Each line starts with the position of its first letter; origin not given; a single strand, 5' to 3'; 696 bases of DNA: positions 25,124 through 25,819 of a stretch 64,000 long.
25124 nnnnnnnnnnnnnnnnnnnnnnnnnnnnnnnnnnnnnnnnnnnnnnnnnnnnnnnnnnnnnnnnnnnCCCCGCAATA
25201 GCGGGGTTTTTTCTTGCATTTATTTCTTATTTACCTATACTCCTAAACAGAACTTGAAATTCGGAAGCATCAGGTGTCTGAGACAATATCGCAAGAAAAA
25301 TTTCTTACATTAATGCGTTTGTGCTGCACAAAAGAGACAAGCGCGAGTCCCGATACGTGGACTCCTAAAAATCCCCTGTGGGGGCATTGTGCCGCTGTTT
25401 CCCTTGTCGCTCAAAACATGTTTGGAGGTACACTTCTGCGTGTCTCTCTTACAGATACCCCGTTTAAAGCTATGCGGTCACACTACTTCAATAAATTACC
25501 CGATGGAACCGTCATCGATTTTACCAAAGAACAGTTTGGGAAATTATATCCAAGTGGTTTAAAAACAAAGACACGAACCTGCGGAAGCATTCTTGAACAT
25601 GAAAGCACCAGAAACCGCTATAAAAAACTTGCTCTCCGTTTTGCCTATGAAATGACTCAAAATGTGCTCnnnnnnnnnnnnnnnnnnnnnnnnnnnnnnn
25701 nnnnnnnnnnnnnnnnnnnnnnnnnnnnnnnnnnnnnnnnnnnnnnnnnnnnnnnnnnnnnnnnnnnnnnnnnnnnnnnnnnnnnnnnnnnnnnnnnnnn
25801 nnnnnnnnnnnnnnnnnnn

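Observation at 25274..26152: Novel fusion: unknown N-terminal domain + dCMP-deaminase-like zinc domain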

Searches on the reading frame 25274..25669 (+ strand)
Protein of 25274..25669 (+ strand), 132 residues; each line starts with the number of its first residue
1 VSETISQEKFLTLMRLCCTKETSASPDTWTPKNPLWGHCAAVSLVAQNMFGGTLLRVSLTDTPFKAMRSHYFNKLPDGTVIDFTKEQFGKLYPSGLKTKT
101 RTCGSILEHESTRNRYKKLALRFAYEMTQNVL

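Call 36: search_solved_structures(query=A2, max_evalue=10, show_alignments=3)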
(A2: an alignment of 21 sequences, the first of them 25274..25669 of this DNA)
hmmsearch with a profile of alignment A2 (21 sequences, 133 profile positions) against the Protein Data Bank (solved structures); distinct sequences matched with E-value up to 10: 2.
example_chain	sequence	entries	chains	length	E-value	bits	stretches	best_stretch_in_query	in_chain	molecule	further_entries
3lbx_A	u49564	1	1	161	0.93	12.7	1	72-117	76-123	Spectrin alpha chain, erythrocyte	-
1owa_A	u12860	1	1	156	1.3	12.3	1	72-117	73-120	Spectrin alpha chain, erythrocyte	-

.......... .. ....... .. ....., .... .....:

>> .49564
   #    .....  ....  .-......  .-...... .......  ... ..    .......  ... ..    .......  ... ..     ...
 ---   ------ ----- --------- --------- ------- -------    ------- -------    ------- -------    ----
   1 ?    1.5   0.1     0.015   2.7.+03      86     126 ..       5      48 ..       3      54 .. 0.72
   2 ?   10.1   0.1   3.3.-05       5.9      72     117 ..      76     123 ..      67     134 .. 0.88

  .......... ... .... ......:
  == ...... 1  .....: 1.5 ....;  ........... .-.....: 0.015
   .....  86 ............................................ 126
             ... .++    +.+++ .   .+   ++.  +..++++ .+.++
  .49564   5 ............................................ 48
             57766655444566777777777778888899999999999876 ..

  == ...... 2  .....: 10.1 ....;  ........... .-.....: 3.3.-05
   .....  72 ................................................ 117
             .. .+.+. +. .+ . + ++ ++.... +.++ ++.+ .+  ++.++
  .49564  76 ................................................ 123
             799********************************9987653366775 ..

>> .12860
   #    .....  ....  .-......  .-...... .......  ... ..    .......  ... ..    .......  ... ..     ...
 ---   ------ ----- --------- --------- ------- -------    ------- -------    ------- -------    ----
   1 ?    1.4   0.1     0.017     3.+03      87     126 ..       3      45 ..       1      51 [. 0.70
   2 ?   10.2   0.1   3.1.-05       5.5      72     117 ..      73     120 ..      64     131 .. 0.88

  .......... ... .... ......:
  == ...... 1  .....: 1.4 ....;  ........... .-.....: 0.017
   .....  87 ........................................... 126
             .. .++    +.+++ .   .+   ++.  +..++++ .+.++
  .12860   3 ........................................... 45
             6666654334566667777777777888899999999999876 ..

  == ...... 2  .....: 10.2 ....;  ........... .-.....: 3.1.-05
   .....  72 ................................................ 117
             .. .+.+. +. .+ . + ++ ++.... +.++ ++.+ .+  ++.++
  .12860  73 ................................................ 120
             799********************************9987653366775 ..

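Call 40: predict_structure(alignment_id=A2)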
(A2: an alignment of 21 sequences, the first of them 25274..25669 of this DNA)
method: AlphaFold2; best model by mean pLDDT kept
length: 132 residues; sequences in the alignment: 21
mean_pLDDT: 94.7   pTM: 0.89
mean pLDDT of the five models: 94.7, 94.6, 94.3, 93.5, 93.3
residues with pLDDT >= 90: 124; 70-90: 3; 50-70: 4; < 50: 1
segments of 3 or more residues with pLDDT < 50: none
pLDDT, mean of each block of 10 residues (from residue 1): 82 98 96 97 97 97 95 98 97 95 95 97 91 64
secondary structure, 60 per line:
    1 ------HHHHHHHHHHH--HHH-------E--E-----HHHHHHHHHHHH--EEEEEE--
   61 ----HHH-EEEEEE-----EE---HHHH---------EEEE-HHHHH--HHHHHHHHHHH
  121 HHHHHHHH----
elements in order: H7-17 H39-50 E53-58 E69-74 H85-88 E98-101 H103-107 H110-128
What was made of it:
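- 25298..25645 (+): YunG domain (residues 9-124), predicted to be a minimal papain/transglutaminase-like fold. AF2 domain model has pLDDT 94.7 (call 40).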

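Call 48: search_protein_representatives(alignment_id=A2)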
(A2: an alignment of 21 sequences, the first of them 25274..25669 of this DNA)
Query: 21 sequences, 133 profile positions. Proteins with E-value up to 0.001 (for the whole library): 2522; up to 1e-10: 1255; up to 1e-30: 78. The best 150 are listed.
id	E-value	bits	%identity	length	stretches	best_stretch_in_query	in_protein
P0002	1.7e-50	186.7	-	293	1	2-132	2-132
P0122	2.2e-49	183.1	-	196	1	1-128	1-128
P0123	4.7e-49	182.0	-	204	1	3-133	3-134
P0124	2.2e-48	179.9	-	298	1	3-133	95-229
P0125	5.8e-47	175.3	-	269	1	4-133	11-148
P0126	1.6e-46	173.9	-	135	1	3-129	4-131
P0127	5.4e-45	168.9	-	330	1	5-133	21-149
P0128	2.3e-43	163.6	-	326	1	3-130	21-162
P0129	2.4e-43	163.5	-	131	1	5-128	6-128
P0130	3.7e-43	162.9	-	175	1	4-128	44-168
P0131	6.3e-43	162.2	-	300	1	4-133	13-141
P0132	7.8e-43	161.9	-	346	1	4-127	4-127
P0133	8.9e-43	161.7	-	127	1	6-126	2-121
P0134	3.3e-42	159.9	-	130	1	4-128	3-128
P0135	1.1e-41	158.1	-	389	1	4-123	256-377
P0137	4.0e-41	156.4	-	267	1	4-126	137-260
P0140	6.0e-41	155.8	-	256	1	7-127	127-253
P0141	2.3e-40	153.9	-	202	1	8-120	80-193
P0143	6.3e-40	152.5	-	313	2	8-97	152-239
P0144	1.6e-39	151.2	-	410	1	5-127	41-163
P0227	1.8e-28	115.4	-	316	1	7-125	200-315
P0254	1.5e-26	109.2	-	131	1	4-128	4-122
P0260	4.6e-26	107.6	-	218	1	3-126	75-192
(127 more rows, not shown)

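Call 49: search_protein_families(library=pfam, proteins=[P0124, P0135, P0137, P0140, P0143, P0144, P0132, P0227, P0260, P0141], max_evalue=0.001)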
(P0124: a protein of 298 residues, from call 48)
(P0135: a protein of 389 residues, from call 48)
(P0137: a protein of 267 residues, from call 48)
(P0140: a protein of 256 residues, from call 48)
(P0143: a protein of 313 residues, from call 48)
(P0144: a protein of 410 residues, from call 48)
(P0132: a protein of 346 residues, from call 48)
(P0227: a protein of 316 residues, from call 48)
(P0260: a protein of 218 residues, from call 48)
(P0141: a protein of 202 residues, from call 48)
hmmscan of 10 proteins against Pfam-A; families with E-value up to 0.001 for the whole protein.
P0124 (298 aa): 1 family
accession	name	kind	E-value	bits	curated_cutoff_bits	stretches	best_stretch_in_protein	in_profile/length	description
PF24585.1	YunG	-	7.9e-18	65.2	27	1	106-221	9-113/116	YunG protein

P0135 (389 aa): 2 families
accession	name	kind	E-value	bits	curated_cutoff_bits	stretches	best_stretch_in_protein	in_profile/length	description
PF00215.30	OMPdecase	-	8.3e-45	153.8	27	1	6-227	2-211/221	Orotidine 5'-phosphate decarboxylase / HUMPS family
PF24585.1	YunG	-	2.6e-24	86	27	1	259-377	2-111/116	YunG protein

P0137 (267 aa): 1 family
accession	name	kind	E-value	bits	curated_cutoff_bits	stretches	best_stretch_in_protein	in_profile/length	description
PF24585.1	YunG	-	1.6e-20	73.8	27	1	144-259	6-113/116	YunG protein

P0140 (256 aa): 1 family
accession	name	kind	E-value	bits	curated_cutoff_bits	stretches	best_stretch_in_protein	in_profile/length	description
PF24585.1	YunG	-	5.7e-19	68.8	27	1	140-253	15-115/116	YunG protein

P0143 (313 aa): 1 family
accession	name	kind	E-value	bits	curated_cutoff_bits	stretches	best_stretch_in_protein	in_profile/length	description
PF24585.1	YunG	-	1.9e-48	163.9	27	2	152-247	3-95/116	YunG protein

P0144 (410 aa): 1 family
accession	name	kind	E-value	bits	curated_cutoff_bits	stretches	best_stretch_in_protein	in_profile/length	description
PF24585.1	YunG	-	2.1e-25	89.6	27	1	43-162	2-114/116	YunG protein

P0132 (346 aa): 1 family
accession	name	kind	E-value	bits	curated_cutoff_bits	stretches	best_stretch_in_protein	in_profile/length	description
PF24585.1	YunG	-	4.3e-20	72.5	27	1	7-125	2-113/116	YunG protein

P0227 (316 aa): 2 families
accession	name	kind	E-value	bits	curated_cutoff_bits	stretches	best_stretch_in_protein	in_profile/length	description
PF24585.1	YunG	-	1.2e-33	116.1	27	1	201-314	3-112/116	YunG protein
PF00383.29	dCMP_cyt_deam_1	-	1.7e-06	28.3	25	1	16-117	6-96/102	Cytidine and deoxycytidylate deaminase zinc-binding region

P0260 (218 aa): 1 family
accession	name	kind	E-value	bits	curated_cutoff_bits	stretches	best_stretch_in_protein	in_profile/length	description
PF24585.1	YunG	-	8.6e-31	106.9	27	1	80-191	3-113/116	YunG protein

P0141 (202 aa): 2 families
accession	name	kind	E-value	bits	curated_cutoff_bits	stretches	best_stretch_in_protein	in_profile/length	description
PF24585.1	YunG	-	1.5e-21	77.2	27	1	80-194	3-109/116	YunG protein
PF07866.17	DUF1653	-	2.6e-15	56.9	23.5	1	6-70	1-61/62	Protein of unknown function (DUF1653)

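Call 60: list_cluster_members(proteins=[P0135, P0227, P0144, P0137, P0141, P0132, P0140, P0001])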
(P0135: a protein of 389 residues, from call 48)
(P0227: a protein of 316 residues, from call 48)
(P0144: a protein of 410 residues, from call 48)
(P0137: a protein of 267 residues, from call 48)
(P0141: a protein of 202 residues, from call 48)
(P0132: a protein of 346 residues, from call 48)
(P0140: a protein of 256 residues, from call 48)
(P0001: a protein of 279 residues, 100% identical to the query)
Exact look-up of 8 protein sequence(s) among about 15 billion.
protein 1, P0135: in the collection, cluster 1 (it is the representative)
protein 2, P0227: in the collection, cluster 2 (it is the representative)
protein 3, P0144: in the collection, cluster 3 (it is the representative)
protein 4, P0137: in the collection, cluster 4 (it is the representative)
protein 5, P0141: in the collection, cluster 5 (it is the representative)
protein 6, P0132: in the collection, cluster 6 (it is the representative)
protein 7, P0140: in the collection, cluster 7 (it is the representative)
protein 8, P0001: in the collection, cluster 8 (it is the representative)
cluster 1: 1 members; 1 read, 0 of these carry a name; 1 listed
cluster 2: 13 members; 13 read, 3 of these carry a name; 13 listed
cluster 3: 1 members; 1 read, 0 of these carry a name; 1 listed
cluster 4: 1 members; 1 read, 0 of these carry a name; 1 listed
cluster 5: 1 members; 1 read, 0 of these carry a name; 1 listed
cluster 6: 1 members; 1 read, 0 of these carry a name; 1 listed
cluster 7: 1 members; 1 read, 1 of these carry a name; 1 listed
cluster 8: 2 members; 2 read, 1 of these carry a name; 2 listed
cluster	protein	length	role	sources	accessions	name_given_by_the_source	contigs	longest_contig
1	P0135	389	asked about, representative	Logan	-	-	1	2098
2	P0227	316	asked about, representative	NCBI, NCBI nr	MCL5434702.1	MAG: hypothetical protein M1559_03275 [Candidatus Marsarchaeota archaeon] | hypothetical protein [Candidatus Marsarchaeota archaeon]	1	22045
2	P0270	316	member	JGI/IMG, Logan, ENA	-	cytidine deaminase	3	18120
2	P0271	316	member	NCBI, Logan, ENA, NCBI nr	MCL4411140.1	hypothetical protein M1452_01190 [Candidatus Marsarchaeota archaeon] | hypothetical protein [Candidatus Marsarchaeota archaeon]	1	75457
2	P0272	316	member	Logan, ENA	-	-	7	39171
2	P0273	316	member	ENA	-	-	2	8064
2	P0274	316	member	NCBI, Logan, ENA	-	-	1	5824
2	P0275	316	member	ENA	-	-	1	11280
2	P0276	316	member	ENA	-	-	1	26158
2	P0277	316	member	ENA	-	-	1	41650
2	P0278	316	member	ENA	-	-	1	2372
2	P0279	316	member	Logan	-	-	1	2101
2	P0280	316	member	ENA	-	-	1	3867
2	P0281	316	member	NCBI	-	-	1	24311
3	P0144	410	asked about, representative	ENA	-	-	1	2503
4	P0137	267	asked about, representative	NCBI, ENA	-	-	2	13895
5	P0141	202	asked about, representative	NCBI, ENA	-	-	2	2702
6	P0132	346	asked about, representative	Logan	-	-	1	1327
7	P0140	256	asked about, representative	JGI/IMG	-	hypothetical protein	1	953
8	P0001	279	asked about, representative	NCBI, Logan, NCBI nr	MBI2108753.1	MAG: hypothetical protein HYT93_01040 [Parcubacteria group bacterium] | hypothetical protein [Parcubacteria group bacterium]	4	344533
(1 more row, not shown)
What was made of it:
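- A reverse-order cytidine-deaminase-YunG fusion exists in Marsarchaeota, with 13 sequences on many contigs (calls 49, 60).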

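Call 64: find_homologous_proteins(query=P0135, max_evalue=1e-20)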
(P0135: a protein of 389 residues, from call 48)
Query P0135 (389 aa): 7988 proteins with E <= 1e-20 among 8000 candidates; the best 120 are listed.
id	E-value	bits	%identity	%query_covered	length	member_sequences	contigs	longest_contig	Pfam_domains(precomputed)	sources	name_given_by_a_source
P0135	6.7e-260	879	100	100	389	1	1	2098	PF00215.31,PF24585.2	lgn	-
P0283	1.5e-191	654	76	100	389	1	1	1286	PF00215.31,PF24585.2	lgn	-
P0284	6.6e-145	501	61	99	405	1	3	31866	PF00215.31,PF24585.2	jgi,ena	-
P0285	1.1e-110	388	71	64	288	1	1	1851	PF00215.31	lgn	-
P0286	2.0e-98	348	64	64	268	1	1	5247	PF00215.31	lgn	-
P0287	4.1e-88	314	59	64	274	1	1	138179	PF00215.31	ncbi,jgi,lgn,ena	ncbi:MAG: orotidine-5'-phosphate decarboxylase [Patescibacteria group bacterium]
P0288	2.7e-87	311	59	61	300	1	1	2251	PF00215.31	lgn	-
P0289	2.1e-86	308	59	64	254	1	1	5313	PF00215.31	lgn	-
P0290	2.4e-84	302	56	66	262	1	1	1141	PF00215.31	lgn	-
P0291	3.5e-84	301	58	64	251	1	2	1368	PF00215.31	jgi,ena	-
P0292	2.6e-83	298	61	64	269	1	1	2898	PF00215.31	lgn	-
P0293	3.5e-83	298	59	63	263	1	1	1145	PF00215.31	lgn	-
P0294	2.6e-81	292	64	54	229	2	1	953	PF00215.31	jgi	jgi:orotidine-5'-phosphate decarboxylase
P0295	2.6e-81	292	55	64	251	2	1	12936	PF00215.31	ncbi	-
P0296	2.9e-81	291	58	63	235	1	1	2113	PF00215.31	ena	-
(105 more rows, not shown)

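Call 65: search_dna_similar(query=P0254, collection=plasmids, mode=protein, max_evalue=0.001, max_rows=25)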
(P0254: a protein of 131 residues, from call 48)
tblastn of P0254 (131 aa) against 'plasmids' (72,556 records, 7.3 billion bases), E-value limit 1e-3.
Records with a match: 44; places in all: 46; records where one place covers at least 80% of the query: 31.
Best place of each record, by identity: <60% 44.
By first word of the organism name: Ralstonia 18; Streptomyces 10; Bacillus 4; Roseomonas 2; Priestia 2; Stenotrophomonas 2; Pseudonocardia 2; Paenarthrobacter 1; Lysinibacillus 1; Rhizobium 1; and 1 more.
By predicted mobility (MOB-suite, as given by PLSDB): non-mobilizable 33; mobilizable 9; conjugative 2.
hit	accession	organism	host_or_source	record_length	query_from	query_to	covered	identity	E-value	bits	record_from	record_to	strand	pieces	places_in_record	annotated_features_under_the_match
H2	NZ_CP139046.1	Streptomyces sp. KN37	whole organism,Kanas soil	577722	4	125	93%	39.9%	6e-15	77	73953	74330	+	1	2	hypothetical protein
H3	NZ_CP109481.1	Streptomyces sp. NBC_01450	-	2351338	4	117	87%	39.7%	2e-14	75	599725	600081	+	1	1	none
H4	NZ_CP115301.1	Streptomyces camelliae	microorganism,rhizosphere soil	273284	4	117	87%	39.7%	3e-16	81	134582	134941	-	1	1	hypothetical protein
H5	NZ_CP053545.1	Paenarthrobacter sp. YJN-5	cell culture,soil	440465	17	116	76%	44.5%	6e-19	88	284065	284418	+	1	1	hypothetical protein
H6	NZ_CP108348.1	Streptomyces decoyicus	-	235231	4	117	87%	38.8%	7e-15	77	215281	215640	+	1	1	none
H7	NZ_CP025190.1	Roseomonas mucosa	Homo sapiens,clinical, human skin, ...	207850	4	113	84%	38.2%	5e-12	68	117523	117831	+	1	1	none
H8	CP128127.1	Bacillus cereus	bacterial isolate,pine forrest soil ...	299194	9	121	86%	36.0%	7e-12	68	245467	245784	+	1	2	hypothetical protein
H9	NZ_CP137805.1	Priestia megaterium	Bacillus megaterium assembly,Arshan ...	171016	5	117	86%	36.0%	4e-10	63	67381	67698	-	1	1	hypothetical protein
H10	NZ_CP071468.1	Priestia megaterium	whole organism,Hypersaline environment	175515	5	117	86%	36.0%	7e-10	62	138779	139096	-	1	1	hypothetical protein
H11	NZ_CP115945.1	Ralstonia syzygii R24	Syzygium aromaticum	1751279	8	121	87%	35.1%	1e-12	70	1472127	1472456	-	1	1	none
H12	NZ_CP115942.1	Ralstonia syzygii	Musa sp.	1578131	8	121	87%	34.2%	5e-12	68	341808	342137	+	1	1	none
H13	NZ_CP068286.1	Ralstonia syzygii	Musa balbisiana cultivar Kepok,banana ...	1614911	8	121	87%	34.2%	5e-12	68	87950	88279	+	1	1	record has no annotation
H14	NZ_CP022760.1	Ralstonia solanacearum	Solanum tuberosum,single cell,Potato ...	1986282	8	121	87%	34.2%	5e-12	68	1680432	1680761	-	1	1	none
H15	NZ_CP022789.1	Ralstonia solanacearum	Solanum tuberosum,single cell,Potato ...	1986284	8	121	87%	34.2%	5e-12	68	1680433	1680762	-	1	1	none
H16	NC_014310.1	Ralstonia solanacearum PSI07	-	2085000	8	121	87%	34.2%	5e-12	68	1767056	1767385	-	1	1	none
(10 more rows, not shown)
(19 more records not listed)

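Call 66: search_dna_similar(query=P0254, collection=phages, mode=protein, max_evalue=0.001, max_rows=25)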
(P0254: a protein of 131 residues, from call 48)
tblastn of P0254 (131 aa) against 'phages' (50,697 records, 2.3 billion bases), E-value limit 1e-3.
Records with a match: 1; places in all: 1; records where one place covers at least 80% of the query: 0.
Best place of each record, by identity: <60% 1.
By first word of the organism name: uncultured 1.
By host as written in the record: - 1.
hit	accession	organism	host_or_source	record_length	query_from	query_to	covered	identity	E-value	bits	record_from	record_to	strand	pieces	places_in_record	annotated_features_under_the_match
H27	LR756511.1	uncultured phage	metagenomic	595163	6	83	60%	38.3%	1e-7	54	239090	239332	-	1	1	record has no annotation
